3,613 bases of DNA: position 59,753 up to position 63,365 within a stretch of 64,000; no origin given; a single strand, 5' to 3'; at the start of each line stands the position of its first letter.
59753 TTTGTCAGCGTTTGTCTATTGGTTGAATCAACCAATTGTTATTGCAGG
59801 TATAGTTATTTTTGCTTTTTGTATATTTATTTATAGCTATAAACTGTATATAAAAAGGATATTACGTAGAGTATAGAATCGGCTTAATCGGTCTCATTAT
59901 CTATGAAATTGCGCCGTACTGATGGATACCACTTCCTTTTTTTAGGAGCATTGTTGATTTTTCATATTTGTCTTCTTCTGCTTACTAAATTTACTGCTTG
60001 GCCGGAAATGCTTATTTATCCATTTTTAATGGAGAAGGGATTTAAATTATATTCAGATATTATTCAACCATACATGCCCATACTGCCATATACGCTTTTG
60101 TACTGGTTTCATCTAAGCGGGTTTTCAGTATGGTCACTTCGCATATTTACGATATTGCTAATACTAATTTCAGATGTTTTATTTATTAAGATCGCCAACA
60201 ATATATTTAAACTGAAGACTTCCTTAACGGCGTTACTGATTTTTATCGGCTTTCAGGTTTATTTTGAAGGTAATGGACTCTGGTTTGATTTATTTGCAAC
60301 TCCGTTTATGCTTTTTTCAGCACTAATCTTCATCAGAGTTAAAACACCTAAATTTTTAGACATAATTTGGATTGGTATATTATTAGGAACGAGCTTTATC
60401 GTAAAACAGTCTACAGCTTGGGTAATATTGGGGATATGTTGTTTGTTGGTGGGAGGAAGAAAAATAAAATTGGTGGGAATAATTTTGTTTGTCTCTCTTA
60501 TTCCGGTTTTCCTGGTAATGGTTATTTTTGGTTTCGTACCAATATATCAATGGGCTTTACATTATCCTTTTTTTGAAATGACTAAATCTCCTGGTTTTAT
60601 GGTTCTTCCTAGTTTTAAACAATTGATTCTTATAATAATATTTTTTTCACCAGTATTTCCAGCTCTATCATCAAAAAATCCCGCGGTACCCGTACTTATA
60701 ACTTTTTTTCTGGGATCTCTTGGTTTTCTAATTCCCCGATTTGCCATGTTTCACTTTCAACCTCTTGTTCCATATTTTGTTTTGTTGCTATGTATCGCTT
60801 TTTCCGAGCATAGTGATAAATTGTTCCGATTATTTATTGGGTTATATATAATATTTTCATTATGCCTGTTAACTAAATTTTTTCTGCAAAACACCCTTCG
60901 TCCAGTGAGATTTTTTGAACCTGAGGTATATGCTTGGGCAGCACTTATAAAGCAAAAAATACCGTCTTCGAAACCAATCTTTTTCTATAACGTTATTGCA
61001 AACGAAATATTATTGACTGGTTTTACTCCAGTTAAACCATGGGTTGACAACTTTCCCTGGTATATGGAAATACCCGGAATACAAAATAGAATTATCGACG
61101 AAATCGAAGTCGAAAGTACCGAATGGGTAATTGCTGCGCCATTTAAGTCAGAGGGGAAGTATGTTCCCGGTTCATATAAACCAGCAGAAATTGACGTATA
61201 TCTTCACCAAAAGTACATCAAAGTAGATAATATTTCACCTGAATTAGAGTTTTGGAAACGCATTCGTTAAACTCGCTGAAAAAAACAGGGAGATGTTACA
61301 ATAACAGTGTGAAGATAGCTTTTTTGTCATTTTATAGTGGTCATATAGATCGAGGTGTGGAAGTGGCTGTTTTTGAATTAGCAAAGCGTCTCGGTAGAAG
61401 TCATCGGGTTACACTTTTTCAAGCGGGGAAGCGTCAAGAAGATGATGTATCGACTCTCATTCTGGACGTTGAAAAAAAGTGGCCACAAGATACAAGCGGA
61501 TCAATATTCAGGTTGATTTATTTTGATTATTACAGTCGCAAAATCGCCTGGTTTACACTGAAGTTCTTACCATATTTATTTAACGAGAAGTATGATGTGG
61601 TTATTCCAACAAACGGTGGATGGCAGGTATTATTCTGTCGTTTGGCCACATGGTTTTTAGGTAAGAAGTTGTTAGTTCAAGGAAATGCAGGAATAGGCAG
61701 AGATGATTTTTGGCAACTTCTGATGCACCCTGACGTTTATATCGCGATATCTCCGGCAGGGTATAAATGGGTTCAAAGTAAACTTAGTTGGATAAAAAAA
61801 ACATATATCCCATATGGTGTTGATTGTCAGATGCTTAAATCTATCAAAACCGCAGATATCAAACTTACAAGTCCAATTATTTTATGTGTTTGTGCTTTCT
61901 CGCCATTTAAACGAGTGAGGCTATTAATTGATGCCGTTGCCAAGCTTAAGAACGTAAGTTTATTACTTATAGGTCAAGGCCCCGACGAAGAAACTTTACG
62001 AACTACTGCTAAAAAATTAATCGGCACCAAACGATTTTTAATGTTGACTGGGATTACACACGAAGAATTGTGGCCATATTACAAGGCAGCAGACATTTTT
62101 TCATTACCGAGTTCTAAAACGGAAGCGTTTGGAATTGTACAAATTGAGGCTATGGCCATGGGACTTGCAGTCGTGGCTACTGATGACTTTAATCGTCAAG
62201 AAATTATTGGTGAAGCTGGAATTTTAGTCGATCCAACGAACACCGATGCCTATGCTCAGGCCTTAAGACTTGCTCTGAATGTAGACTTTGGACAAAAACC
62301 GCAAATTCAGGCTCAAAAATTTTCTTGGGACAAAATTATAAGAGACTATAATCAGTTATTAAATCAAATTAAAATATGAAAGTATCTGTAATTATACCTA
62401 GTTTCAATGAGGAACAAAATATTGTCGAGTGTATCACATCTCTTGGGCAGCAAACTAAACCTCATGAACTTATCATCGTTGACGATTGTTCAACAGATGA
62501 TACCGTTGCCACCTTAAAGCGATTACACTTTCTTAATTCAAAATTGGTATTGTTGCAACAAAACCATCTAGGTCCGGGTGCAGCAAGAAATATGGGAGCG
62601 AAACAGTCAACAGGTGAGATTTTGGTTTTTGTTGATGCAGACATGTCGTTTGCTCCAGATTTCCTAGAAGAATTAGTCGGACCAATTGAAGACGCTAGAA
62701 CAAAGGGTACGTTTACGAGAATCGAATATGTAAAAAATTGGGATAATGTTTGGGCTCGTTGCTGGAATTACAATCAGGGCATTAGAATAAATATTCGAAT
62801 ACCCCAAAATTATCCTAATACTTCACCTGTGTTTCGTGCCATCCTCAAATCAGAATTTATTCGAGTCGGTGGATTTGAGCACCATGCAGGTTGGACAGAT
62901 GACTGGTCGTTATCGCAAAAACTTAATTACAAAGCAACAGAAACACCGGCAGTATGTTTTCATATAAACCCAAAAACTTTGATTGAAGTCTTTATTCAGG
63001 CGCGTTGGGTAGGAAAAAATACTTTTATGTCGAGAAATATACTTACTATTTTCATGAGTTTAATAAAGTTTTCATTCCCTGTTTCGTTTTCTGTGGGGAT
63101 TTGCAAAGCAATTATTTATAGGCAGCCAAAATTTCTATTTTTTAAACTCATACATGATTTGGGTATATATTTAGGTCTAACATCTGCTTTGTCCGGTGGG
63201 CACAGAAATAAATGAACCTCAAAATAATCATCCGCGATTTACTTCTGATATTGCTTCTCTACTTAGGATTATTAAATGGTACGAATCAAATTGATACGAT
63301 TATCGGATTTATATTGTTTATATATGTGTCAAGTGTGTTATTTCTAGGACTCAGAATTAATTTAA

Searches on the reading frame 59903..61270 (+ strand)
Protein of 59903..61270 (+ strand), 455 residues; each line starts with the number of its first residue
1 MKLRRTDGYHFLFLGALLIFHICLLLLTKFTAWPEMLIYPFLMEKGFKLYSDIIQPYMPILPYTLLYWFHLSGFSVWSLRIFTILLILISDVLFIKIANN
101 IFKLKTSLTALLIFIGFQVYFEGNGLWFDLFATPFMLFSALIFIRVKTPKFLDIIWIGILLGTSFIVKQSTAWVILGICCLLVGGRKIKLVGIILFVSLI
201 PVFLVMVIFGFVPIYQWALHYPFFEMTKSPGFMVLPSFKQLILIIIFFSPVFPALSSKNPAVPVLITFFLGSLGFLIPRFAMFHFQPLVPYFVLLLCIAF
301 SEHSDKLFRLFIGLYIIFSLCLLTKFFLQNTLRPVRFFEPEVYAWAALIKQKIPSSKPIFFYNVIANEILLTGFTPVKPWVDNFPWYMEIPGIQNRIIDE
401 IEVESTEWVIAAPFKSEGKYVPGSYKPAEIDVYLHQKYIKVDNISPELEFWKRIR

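Call 8: search_protein_families(library=pfam, proteins=[window:59903-61270:+], max_evalue=0.01)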
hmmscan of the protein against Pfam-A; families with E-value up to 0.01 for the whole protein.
window:59903-61270:+ (455 aa): 1 family
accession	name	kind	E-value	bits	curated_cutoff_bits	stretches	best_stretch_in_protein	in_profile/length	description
PF13231.12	PMT_2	-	6.9e-07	30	26.1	1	59-206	4-155/160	Dolichyl-phosphate-mannose-protein mannosyltransferase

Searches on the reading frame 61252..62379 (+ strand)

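Call 8: search_protein_families(library=pfam, proteins=[window:61252-62379:+], max_evalue=0.01)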
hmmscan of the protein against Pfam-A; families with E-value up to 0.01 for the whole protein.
window:61252-62379:+ (375 aa): 3 families
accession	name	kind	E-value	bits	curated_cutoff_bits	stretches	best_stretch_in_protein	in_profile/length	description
PF00534.26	Glycos_transf_1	-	7.3e-30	104.2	26.4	1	201-343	9-157/172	Glycosyl transferases group 1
PF13692.12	Glyco_trans_1_4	-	2.9e-27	96.1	27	1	208-341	2-139/142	Glycosyl transferases group 1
PF13439.12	Glyco_transf_4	-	8.9e-07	29.5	28.5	1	35-193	3-169/170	Glycosyltransferase Family 4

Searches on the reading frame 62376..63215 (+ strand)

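Call 8: search_protein_families(library=pfam, proteins=[window:62376-63215:+], max_evalue=0.01)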
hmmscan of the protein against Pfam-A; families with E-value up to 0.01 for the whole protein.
window:62376-63215:+ (279 aa): 3 families
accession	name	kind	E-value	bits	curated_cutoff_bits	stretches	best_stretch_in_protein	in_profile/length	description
PF00535.33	Glycos_transf_2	-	9.6e-35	120.4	23.3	1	4-159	1-162/168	Glycosyl transferase family 2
PF10111.15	Glyco_tranf_2_2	-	2.3e-14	54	27.3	1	4-101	1-103/276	Glycosyltransferase like family 2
PF13641.12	Glyco_tranf_2_3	-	8.5e-11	42.7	27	1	3-132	3-137/230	Glycosyltransferase like family 2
